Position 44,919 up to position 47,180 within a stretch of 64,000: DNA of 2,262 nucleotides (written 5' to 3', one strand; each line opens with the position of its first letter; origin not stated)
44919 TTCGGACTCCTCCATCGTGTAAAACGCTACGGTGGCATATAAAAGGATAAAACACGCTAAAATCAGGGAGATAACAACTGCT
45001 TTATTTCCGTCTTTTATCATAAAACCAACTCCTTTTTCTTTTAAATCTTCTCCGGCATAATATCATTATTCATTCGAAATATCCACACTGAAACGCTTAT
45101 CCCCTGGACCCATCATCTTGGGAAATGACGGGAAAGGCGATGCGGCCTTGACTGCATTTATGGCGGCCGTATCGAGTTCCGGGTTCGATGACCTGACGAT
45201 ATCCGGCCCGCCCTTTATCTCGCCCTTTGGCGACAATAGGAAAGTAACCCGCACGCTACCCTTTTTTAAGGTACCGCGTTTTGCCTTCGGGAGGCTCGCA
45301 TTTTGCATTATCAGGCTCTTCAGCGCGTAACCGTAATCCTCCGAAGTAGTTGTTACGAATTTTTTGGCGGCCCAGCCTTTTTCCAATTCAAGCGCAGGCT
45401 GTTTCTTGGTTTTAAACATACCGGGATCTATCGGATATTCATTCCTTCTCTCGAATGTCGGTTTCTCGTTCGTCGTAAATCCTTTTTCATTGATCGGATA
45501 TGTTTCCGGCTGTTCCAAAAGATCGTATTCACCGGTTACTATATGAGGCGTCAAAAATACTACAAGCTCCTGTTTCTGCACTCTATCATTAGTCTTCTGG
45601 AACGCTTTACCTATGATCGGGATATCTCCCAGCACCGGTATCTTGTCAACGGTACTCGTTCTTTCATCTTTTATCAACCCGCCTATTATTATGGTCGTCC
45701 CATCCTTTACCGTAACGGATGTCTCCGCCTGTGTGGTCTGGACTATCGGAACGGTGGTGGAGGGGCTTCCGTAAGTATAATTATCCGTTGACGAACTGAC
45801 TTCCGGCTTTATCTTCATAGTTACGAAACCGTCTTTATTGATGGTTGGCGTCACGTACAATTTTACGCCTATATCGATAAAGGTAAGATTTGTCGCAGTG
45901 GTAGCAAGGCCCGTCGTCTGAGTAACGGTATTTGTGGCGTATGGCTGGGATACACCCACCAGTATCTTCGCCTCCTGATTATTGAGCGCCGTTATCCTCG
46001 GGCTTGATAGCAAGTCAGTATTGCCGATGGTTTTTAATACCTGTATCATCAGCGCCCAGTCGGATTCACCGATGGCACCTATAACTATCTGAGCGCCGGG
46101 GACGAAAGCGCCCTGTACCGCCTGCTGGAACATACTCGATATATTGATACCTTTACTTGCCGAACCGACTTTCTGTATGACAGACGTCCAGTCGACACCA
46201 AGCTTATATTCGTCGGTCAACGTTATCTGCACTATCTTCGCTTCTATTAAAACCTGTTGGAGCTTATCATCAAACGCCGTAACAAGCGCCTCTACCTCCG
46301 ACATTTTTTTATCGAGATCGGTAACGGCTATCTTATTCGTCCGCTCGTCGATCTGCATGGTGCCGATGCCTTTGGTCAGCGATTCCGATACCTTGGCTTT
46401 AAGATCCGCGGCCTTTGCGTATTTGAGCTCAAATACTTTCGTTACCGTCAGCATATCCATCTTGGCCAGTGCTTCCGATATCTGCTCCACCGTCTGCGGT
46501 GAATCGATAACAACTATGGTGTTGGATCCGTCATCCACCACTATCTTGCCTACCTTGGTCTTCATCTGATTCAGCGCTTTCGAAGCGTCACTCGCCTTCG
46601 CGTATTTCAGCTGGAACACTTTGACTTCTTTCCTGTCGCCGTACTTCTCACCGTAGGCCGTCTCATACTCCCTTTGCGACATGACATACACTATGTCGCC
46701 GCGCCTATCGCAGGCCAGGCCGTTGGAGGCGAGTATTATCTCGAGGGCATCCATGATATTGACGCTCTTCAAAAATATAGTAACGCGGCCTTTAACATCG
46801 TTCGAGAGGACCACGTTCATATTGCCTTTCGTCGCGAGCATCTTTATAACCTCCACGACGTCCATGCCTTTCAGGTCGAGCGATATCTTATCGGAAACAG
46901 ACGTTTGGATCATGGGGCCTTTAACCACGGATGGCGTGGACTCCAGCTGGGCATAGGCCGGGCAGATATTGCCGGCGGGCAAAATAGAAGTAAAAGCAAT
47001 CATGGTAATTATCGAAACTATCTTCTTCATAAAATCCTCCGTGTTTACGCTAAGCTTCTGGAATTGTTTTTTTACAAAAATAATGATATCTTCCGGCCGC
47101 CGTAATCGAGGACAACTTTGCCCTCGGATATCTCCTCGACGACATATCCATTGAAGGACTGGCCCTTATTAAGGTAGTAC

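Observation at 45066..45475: Secretin carries a C-terminal TonB_C-like domain in place of an S-domain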

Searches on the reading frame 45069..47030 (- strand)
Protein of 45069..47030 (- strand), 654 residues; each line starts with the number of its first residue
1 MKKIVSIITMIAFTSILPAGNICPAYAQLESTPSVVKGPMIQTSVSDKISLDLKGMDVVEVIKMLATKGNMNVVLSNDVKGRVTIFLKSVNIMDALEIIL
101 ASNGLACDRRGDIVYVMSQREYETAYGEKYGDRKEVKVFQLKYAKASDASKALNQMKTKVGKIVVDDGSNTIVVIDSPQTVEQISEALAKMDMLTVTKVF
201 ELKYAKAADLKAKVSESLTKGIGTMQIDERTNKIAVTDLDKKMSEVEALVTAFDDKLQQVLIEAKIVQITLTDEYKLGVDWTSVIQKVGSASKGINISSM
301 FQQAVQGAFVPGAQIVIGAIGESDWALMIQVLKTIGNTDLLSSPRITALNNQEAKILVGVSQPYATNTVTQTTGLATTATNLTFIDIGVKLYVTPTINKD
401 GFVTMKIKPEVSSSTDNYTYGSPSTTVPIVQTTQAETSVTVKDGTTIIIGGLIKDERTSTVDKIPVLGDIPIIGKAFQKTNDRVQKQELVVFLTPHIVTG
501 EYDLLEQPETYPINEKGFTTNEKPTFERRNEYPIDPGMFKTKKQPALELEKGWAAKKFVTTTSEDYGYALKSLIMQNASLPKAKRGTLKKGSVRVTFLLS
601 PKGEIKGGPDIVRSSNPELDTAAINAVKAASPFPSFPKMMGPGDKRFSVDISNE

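Call 5: search_protein_families(library=pfam, proteins=[window:45069-47030:-], max_evalue=1)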
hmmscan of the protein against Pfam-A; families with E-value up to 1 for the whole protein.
window:45069-47030:- (654 aa): 7 families
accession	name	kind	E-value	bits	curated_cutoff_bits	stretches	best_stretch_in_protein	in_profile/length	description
PF00263.26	Secretin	-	5.1e-50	169.8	27.5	1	332-498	2-168/169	Bacterial type II and III secretion system protein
PF03958.22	Secretin_N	-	3.7e-24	85.2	28.2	2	136-192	1-64/69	Bacterial type II/III secretion system short domain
PF03544.19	TonB_C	-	2.3e-07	31.6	24.6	1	581-636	6-61/79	Gram-negative bacterial TonB protein C-terminal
PF13103.11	TonB_2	-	1.2e-05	25.7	22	1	565-639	3-73/85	TonB C terminal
PF07660.19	STN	-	5.5e-05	23.3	28.4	1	71-118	1-51/52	Secretin and TonB N terminus short domain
PF21305.2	type_II_gspD_N0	-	0.00016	21.9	27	1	51-106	1-60/71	GspD-like, N0 domain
PF08011.17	PDDEXK_9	-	0.016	15.6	25.5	1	196-246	46-91/105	PD-(D/E)XK nuclease superfamily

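Call 6: search_protein_families(library=ncbifam, proteins=[window:45069-47030:-], max_evalue=1)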
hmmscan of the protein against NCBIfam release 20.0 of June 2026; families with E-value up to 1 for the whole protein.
window:45069-47030:- (654 aa): 11 families
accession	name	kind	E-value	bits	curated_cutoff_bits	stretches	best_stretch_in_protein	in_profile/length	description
TIGR02515.1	IV_pilus_PilQ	subfamily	3.8e-82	276.6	284.35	2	197-498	99-427/428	type IV pilus secretin PilQ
TIGR02517.1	type_II_gspD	equivalog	8.5e-79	265.6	351.35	2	224-503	302-595/600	type II secretion system secretin GspD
TIGR02519.1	pilus_MshL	equivalog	1.1e-56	192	250.2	1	227-498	3-290/290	pilus (MSHA type) biogenesis protein MshL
NF010083.0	PRK13568.1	equivalog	1.6e-51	175.4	554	2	198-498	124-417/419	DNA uptake porin HofQ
NF007851.2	PRK10560.1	exception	9e-50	169.7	598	2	199-499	121-410/412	DNA uptake porin HofQ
TIGR02516.1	type_III_yscC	equivalog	1.3e-40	139.4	238.45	2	224-499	200-462/463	type III secretion system outer membrane ring subunit SctC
NF011873.0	PRK15346.1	equivalog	6.7e-27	94.3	524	2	221-485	234-481/499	EscC/YscC/HrcC family type III secretion system outer membrane ring protein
NF042912.1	Amuc_1098_fam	equivalog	1.7e-24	85.9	750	3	414-498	692-796/805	Amuc_1098 family type IV pilus outer membrane protein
TIGR02520.1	pilus_B_mal_scr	equivalog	2.4e-17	62.7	287.65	1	207-495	221-511/513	PilN family type IVB pilus formation outer membrane protein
TIGR01352.1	tonB_Cterm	subfamily_domain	3.8e-07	30.4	27.1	1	581-651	4-71/76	TonB family protein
TIGR02794.1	tolA_full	equivalog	0.0015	17.8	59.45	1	553-637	267-345/362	cell envelope integrity protein TolA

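Call 10: find_homologous_proteins(query=window:45069-47030:-, max_evalue=1e-10)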
Query window:45069-47030:- (654 aa): 2678 proteins with E <= 1e-10 among 8000 candidates; the best 120 are listed.
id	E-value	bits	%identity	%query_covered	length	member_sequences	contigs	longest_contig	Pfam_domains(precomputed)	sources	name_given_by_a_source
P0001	0.0e+0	1406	100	100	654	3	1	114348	PF03544.20,PF03958.23,PF13103.12,PF00263.27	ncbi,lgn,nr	ncbi:MAG: TonB family protein [Candidatus Omnitrophica bacterium]|nr:TonB family protein [Candidatus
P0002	0.0e+0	1033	73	100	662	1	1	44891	PF21305.3,PF03544.20,PF03958.23,PF13103.12,PF00263.27,PF07660.20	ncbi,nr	ncbi:MAG: TonB family protein [Candidatus Omnitrophica bacterium]|nr:TonB family protein [Candidatus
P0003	0.0e+0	1025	74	100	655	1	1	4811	PF03544.20,PF03958.23,PF00263.27,PF07660.20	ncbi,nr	ncbi:MAG: secretin N-terminal domain-containing protein [Candidatus Omnitrophota bacterium]|nr:secre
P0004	0.0e+0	1020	72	100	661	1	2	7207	PF03958.23,PF00263.27,PF07660.20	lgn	-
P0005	0.0e+0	1016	73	100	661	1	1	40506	PF03544.20,PF03958.23,PF13103.12,PF00263.27,PF07660.20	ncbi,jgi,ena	ncbi:MAG: TonB family protein [Candidatus Omnitrophota bacterium]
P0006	0.0e+0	1014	72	100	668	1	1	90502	PF03958.23,PF00263.27,PF07660.20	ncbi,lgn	-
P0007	0.0e+0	1012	74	96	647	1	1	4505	PF03958.23,PF00263.27,PF07660.20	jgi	-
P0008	0.0e+0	1012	74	100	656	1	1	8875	PF03958.23,PF00263.27,PF07660.20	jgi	jgi:type II secretory pathway component GspD/PulD (secretin)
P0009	2.7e-298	1009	73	100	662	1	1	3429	PF03958.23,PF00263.27,PF07660.20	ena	-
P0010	4.4e-298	1008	73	100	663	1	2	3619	PF03544.20,PF03958.23,PF13103.12,PF00263.27,PF07660.20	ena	-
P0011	2.3e-295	999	72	100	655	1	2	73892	PF03544.20,PF03958.23,PF13103.12,PF00263.27,PF07660.20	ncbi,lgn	-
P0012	7.6e-294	994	72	100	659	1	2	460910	PF03544.20,PF03958.23,PF13103.12,PF00263.27,PF07660.20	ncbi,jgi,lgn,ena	-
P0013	3.6e-293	992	71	100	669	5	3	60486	PF03958.23,PF13103.12,PF00263.27,PF07660.20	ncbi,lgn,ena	-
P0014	3.0e-292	989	71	100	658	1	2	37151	PF03544.20,PF03958.23,PF13103.12,PF00263.27,PF07660.20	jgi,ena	-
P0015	8.6e-291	984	71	100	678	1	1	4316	PF21305.3,PF03544.20,PF03958.23,PF00263.27,PF07660.20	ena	-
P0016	1.3e-288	977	69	100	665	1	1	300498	PF03544.20,PF03958.23,PF00263.27,PF07660.20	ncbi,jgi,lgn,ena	ncbi:MAG: secretin N-terminal domain-containing protein [Candidatus Omnitrophota bacterium]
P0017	2.4e-287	972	70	100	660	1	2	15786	PF03544.20,PF03958.23,PF00263.27,PF07660.20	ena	-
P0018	1.0e-283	960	71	99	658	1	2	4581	PF03544.20,PF03958.23,PF13103.12,PF00263.27,PF07660.20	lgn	-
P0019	1.4e-279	947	68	100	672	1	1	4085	PF03958.23,PF00263.27,PF07660.20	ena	-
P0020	3.8e-276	935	68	100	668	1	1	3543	PF03544.20,PF03958.23,PF00263.27,PF07660.20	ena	-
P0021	4.3e-260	882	68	93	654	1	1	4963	PF03958.23,PF13103.12,PF00263.27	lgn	-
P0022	2.2e-255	867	64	100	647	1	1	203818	PF03544.20,PF03958.23,PF00263.27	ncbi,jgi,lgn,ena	ncbi:MAG: TonB family protein [Candidatus Omnitrophota bacterium]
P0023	1.1e-254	865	64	94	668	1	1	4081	PF03544.20,PF03958.23,PF13103.12,PF00263.27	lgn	-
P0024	1.3e-252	858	65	93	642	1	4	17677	PF03958.23,PF00263.27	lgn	-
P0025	3.0e-251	853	66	93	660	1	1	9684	PF03544.20,PF03958.23,PF00263.27,PF07660.20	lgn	-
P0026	1.2e-250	851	63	100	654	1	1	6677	PF21305.3,PF03958.23,PF00263.27,PF07660.20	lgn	-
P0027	3.1e-250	850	61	100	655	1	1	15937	PF03544.20,PF03958.23,PF13103.12,PF00263.27,PF07660.20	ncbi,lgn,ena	-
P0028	8.2e-250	848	61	100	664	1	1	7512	PF21305.3,PF03544.20,PF03958.23,PF00263.27,PF07660.20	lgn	-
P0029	1.2e-249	848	62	100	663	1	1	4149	PF03544.20,PF03958.23,PF00263.27,PF07660.20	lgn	-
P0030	1.7e-249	847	62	96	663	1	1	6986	PF03544.20,PF03958.23,PF13103.12,PF00263.27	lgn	-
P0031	4.4e-249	846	61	98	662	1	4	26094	PF03544.20,PF03958.23,PF13103.12,PF00263.27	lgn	-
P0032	5.5e-248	842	65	93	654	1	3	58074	PF03544.20,PF03958.23,PF13103.12,PF00263.27,PF07660.20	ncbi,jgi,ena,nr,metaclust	ncbi:MAG: hypothetical protein A2987_02260 [Omnitrophica bacterium RIFCSPLOWO2_01_FULL_45_10]|nr:MAG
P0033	2.9e-247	840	60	100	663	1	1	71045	PF03544.20,PF03958.23,PF00263.27,PF07660.20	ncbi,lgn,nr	ncbi:MAG: TonB family protein [Candidatus Omnitrophota bacterium]|nr:TonB family protein [Candidatus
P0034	5.0e-247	839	62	100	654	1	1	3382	PF03544.20,PF03958.23,PF13103.12,PF00263.27,PF07660.20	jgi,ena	-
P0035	1.1e-246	838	62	100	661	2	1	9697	PF03958.23,PF00263.27,PF07660.20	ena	-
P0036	9.2e-246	835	60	100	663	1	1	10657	PF03544.20,PF03958.23,PF13103.12,PF00263.27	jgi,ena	-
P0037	5.3e-245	833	60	100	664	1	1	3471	PF03544.20,PF03958.23,PF00263.27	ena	-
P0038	9.5e-245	832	60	100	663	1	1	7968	PF03958.23,PF00263.27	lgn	-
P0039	1.0e-244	832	61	100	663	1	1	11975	PF03544.20,PF03958.23,PF00263.27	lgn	-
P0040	3.9e-244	830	60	100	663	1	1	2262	PF03544.20,PF03958.23,PF00263.27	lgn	-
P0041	6.6e-244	829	60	100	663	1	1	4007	PF03544.20,PF03958.23,PF00263.27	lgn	-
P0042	6.7e-244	829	62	97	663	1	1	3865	PF03544.20,PF03958.23,PF00263.27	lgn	-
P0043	1.1e-243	828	61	100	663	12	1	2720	PF03544.20,PF03958.23,PF00263.27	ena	-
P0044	1.3e-243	828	62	97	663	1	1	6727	PF03544.20,PF03958.23,PF00263.27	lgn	-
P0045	2.4e-243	827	63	95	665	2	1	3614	PF03544.20,PF03958.23,PF13103.12,PF00263.27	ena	-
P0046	2.9e-243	827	61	98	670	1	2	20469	PF03544.20,PF03958.23,PF00263.27,PF07660.20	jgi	jgi:MSHA type pilus biogenesis protein MshL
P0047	3.7e-243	827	61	99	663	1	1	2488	PF03544.20,PF03958.23,PF00263.27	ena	-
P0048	2.2e-242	824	59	100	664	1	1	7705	PF03544.20,PF03958.23,PF00263.27,PF07660.20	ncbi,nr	ncbi:MAG: TonB family protein [Candidatus Omnitrophica bacterium]|nr:TonB family protein [Candidatus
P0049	8.1e-242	822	60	100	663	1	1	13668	PF03544.20,PF03958.23,PF00263.27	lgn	-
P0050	1.1e-241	822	60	100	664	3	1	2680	PF03544.20,PF03958.23,PF00263.27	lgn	-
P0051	3.5e-241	820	60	99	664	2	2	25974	PF03544.20,PF03958.23,PF00263.27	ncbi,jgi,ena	ncbi:MAG: TonB family protein [Candidatus Omnitrophota bacterium]|jgi:TonB family protein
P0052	5.3e-241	819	60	100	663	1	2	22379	PF03544.20,PF03958.23,PF00263.27,PF07660.20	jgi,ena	-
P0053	9.4e-241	819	61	93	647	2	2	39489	PF03958.23,PF13103.12,PF00263.27,PF07660.20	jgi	jgi:type II secretory pathway component GspD/PulD (secretin)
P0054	1.2e-240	818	59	100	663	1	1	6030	PF03544.20,PF03958.23,PF00263.27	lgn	-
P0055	2.9e-240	817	58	100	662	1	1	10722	PF03544.20,PF03958.23,PF13103.12,PF00263.27,PF07660.20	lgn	-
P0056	8.3e-240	815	61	98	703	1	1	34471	PF03544.20,PF03958.23,PF13103.12,PF00263.27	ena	-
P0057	1.6e-239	815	63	93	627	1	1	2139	PF03544.20,PF03958.23,PF00263.27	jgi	jgi:general secretion pathway protein D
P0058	1.7e-239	814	59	100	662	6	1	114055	PF03544.20,PF03958.23,PF13103.12,PF00263.27,PF07660.20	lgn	-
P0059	2.8e-239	814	61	97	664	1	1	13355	PF03544.20,PF03958.23,PF00263.27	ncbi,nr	ncbi:MAG: TonB family protein [Candidatus Omnitrophota bacterium]|nr:TonB family protein [Candidatus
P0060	4.2e-239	813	58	100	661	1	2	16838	PF03544.20,PF03958.23,PF13103.12,PF00263.27,PF07660.20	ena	-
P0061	5.3e-239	813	60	99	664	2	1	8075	PF03544.20,PF03958.23,PF13103.12,PF00263.27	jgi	jgi:TonB family protein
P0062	9.1e-239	812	59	100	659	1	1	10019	PF03544.20,PF03958.23,PF00263.27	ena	-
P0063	1.4e-238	811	59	100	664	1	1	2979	PF03544.20,PF03958.23,PF00263.27,PF07660.20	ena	-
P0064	6.2e-237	806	60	97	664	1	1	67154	PF03544.20,PF03958.23,PF00263.27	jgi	jgi:type IV pilus assembly protein PilQ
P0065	7.2e-237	806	61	94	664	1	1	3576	PF03544.20,PF03958.23,PF00263.27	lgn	-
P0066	1.7e-236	804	57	100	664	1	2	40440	PF03544.20,PF03958.23,PF00263.27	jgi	jgi:TonB family protein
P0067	3.0e-235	800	59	98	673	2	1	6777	PF03544.20,PF03958.23,PF13103.12,PF00263.27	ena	-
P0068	9.5e-232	789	59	100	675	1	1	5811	PF03958.23,PF13103.12,PF00263.27,PF07660.20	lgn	-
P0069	7.8e-228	776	59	93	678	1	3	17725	PF03958.23,PF00263.27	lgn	-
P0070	1.1e-226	772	57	100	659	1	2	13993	PF03958.23,PF13103.12,PF00263.27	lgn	-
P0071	3.8e-224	764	55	100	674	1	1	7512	PF03958.23,PF13103.12,PF00263.27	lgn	-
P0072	5.8e-223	760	59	97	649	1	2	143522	PF03544.20,PF03958.23,PF13103.12,PF00263.27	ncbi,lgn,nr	ncbi:MAG: type II secretion system protein GspD [Candidatus Omnitrophica bacterium]|nr:type II secre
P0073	6.4e-218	743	56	95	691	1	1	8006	PF03958.23,PF00263.27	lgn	-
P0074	9.5e-218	743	57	93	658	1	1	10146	PF03958.23,PF00263.27,PF07660.20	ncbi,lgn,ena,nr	ncbi:MAG: TonB C-terminal domain-containing protein [Candidatus Omnitrophica bacterium]|nr:TonB C-te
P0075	2.5e-214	731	56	92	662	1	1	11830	PF21305.3,PF03544.20,PF03958.23,PF00263.27,PF07660.20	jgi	jgi:MSHA biogenesis protein MshL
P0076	3.0e-214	731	55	100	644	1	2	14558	PF03958.23,PF00263.27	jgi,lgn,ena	-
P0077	7.4e-214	730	56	93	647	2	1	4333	PF03958.23,PF00263.27,PF07660.20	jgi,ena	-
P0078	5.1e-212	724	55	92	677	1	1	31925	PF03958.23,PF13103.12,PF00263.27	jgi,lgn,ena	-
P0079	2.0e-211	722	56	93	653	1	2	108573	PF03958.23,PF00263.27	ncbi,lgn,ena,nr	ncbi:MAG: TonB C-terminal domain-containing protein [Candidatus Omnitrophica bacterium]|nr:TonB C-te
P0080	9.4e-208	710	56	93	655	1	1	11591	PF03958.23,PF13103.12,PF00263.27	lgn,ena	-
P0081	3.3e-207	708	54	99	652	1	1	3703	PF03958.23,PF13103.12,PF00263.27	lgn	-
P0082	1.9e-206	705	53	100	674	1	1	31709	PF03958.23,PF13103.12,PF00263.27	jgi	-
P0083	3.0e-206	705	53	94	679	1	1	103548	PF21305.3,PF03958.23,PF00263.27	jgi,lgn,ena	-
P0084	7.4e-206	703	57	92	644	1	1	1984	PF03958.23,PF00263.27,PF07660.20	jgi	-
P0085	1.2e-205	703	52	96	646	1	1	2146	PF03958.23,PF13103.12,PF00263.27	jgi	-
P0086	1.4e-205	702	52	100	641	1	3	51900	PF03958.23,PF00263.27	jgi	jgi:MSHA type pilus biogenesis protein MshL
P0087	1.9e-205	702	55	92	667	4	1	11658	PF03958.23,PF00263.27,PF07660.20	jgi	-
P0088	2.5e-205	702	54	92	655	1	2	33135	PF03958.23,PF00263.27,PF07660.20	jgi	-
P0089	2.7e-205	702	54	93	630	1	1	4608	PF03958.23,PF13103.12,PF00263.27,PF07660.20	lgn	-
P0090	3.3e-205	701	51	100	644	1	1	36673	PF03958.23,PF00263.27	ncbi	ncbi:secretin N-terminal domain-containing protein [Candidatus Omnitrophota bacterium]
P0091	3.7e-204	698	53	92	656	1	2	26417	PF03958.23,PF13103.12,PF00263.27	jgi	-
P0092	4.1e-204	698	54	93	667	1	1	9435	PF03958.23,PF00263.27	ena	-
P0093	1.8e-202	692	56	92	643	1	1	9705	PF03958.23,PF00263.27,PF07660.20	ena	-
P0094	1.2e-201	689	54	93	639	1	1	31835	PF03958.23,PF00263.27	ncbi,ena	-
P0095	1.5e-201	689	54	93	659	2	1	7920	PF03958.23,PF13103.12,PF00263.27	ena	-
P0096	3.1e-201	688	52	97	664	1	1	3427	PF03958.23,PF13103.12,PF00263.27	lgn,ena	-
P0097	8.2e-200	683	52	96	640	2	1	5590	PF03958.23,PF00263.27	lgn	-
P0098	8.7e-200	683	51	99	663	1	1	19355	PF03958.23,PF13103.12,PF00263.27,PF07660.20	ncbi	ncbi:MAG: secretin N-terminal domain-containing protein [Candidatus Omnitrophota bacterium]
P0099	9.4e-200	683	51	99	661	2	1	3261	PF03958.23,PF13103.12,PF00263.27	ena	-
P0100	7.3e-199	680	51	100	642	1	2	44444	PF03958.23,PF13103.12,PF00263.27,PF07660.20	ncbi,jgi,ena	-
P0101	2.7e-198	678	50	99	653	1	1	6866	PF03958.23,PF13103.12,PF00263.27,PF07660.20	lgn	-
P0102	5.5e-198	677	51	92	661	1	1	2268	PF03958.23,PF00263.27,PF07660.20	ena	-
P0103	1.1e-197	676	51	94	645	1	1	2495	PF03958.23,PF00263.27,PF07660.20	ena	-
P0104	1.6e-196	673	52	94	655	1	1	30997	PF03958.23,PF13103.12,PF00263.27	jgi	-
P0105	4.0e-195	668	51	92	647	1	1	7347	PF03958.23,PF00263.27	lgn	-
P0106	7.2e-194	664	52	89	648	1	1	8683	PF03958.23,PF00263.27,PF07660.20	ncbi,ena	-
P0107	5.8e-192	657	51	92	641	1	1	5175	PF03958.23,PF00263.27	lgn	-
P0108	1.5e-191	656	51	93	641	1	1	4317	PF03958.23,PF00263.27,PF07660.20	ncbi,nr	ncbi:MAG: secretin N-terminal domain-containing protein [Candidatus Omnitrophica bacterium]|nr:secre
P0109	1.1e-190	653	58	79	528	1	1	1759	PF03958.23,PF13103.12,PF00263.27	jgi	jgi:type II secretory pathway component GspD/PulD (secretin)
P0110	2.0e-189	649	49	96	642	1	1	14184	PF03958.23,PF13103.12,PF00263.27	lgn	-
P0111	7.3e-189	647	48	98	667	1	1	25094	PF03958.23,PF00263.27,PF07660.20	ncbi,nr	ncbi:MAG: hypothetical protein JXB40_01755 [Candidatus Omnitrophica bacterium]|nr:hypothetical prote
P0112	1.9e-187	643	49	96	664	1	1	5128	PF03958.23,PF00263.27,PF07660.20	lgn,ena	-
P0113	3.1e-187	642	50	96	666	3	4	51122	PF03958.23,PF00263.27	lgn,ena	-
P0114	1.1e-185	637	48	96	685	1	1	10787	PF03958.23,PF13103.12,PF00263.27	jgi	jgi:type II secretory pathway component GspD/PulD (secretin)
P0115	2.0e-184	633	51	93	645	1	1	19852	PF03958.23,PF13103.12,PF00263.27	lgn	-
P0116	3.8e-184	632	50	92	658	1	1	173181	PF03958.23,PF00263.27,PF07660.20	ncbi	-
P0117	7.6e-183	627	49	93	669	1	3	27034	PF03958.23,PF00263.27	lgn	-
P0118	1.4e-182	626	47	100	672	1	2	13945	PF03958.23,PF00263.27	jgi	jgi:type II secretory pathway component GspD/PulD (secretin)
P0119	1.9e-182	626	60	76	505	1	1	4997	PF03544.20,PF03958.23,PF13103.12,PF00263.27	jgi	jgi:TonB family protein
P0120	1.2e-181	623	48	96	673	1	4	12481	PF03958.23,PF00263.27,PF07660.20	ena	-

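Call 28: find_related_loci(query=window:45069-47030:-, collection=genome_contigs, flank=8000)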
Query window:45069-47030:- (654 aa) in genome_contigs; peptide patterns used: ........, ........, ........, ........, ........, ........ (x = any residue, [..] = any of these).
96 stretches matched a pattern; 21 encode a relative of the query (tblastn E <= 1e-3); 20 distinct loci.
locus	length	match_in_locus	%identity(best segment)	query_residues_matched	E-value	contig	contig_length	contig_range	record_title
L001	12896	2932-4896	61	1-654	0e+0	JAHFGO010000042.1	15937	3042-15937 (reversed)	MAG: Candidatus Omnitrophota bacterium isolate nzgw317 NODE_1186_length_15938_cov_2.749320, whole genome shotgun sequenc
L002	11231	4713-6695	61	2-654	0e+0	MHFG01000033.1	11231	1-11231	MAG: Omnitrophica bacterium RIFCSPHIGHO2_02_FULL_46_20 rifcsphigho2_02_scaffold_24917, whole genome shotgun sequence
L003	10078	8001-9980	58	2-654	0e+0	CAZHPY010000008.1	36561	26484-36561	MAG TPA_asm: uncultured Planctomycetia bacterium isolate binchicken_co220_179 genome assembly, contig: NODE_628_length_3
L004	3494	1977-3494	65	2-505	0e+0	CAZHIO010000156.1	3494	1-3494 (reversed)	MAG TPA_asm: uncultured Planctomycetia bacterium isolate SRP178699_co1_494 genome assembly, contig: NODE_42446_length_34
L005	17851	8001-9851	59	18-654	0e+0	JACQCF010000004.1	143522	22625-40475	MAG: Candidatus Omnitrophota bacterium isolate NC_groundwater_961_Pr1_S-0.2um_46_24 Montesol18-Sp2_coassembly_scaffold_2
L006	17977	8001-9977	69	1-654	0e+0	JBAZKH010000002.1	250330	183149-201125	MAG: Candidatus Omnitrophota bacterium isolate SO_2017_LW4_139 scaffold_134_c1_LW137-91_2017, whole genome shotgun seque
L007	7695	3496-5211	44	46-640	3e-153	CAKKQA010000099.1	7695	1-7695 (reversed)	Omnitrophica bacterium GWA2_41_15 isolate Hainich-Omni-XXI genome assembly, contig: Omni_Hai_XXI_Hain_H43_02um_R1_7698_l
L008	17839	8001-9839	41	7-654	2e-149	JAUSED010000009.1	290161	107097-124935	MAG: Candidatus Omnitrophota bacterium isolate E14_maxbin.165 E14_k141_1292841, whole genome shotgun sequence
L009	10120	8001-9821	42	47-652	7e-146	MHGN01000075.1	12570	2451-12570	MAG: Omnitrophica WOR_2 bacterium RIFCSPHIGHO2_02_FULL_45_21 rifcsphigho2_02_scaffold_9971, whole genome shotgun sequenc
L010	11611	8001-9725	42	2-637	1e-145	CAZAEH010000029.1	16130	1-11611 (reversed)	MAG TPA_asm: uncultured Planctomycetia bacterium isolate binchicken_co117_58 genome assembly, contig: NODE_6680_length_1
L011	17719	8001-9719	40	11-638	2e-140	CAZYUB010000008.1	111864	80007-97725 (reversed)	MAG TPA_asm: uncultured Planctomycetia bacterium isolate binchicken_co154_66 genome assembly, contig: NODE_108_length_11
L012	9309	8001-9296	49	49-484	2e-131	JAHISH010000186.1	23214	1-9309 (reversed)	MAG: Candidatus Omnitrophota bacterium isolate MM_PC_MetaG.mb.163 MM_PC_MetaG.mb.163_k141_1267214, whole genome shotgun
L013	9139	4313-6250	38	39-654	1e-126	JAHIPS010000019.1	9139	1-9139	MAG: Candidatus Omnitrophota bacterium isolate KR13_S3.mb.80 KR13_S3.mb.80_k141_75607, whole genome shotgun sequence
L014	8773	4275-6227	38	39-654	6e-126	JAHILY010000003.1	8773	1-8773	MAG: Candidatus Omnitrophota bacterium isolate KR13_N2.mb.45 KR13_N2.mb.45_k141_20579, whole genome shotgun sequence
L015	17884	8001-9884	43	18-652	2e-146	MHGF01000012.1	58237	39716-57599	MAG: Omnitrophica WOR_2 bacterium GWF2_43_52 gwf2_scaffold_2028, whole genome shotgun sequence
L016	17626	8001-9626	39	46-504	4e-116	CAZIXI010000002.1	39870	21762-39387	MAG TPA_asm: uncultured bacterium isolate SRP077602_co2_311 genome assembly, contig: NODE_1511_length_39870_cov_4.097827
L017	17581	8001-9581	38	3-501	6e-107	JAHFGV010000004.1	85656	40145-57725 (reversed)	MAG: Candidatus Omnitrophota bacterium isolate nzgw323 NODE_161_length_85657_cov_6.573700, whole genome shotgun sequence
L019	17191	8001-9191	29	184-537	3e-39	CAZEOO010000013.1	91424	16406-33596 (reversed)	MAG TPA_asm: uncultured Chthoniobacteraceae bacterium isolate SRP216815_co1_285 genome assembly, contig: NODE_279_length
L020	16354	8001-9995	67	1-654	0e+0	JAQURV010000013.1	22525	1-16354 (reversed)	MAG: Candidatus Omnitrophota bacterium isolate STD1_81 NODE_4997_length_22525_cov_3.158273_Sandtown_D1, whole genome sho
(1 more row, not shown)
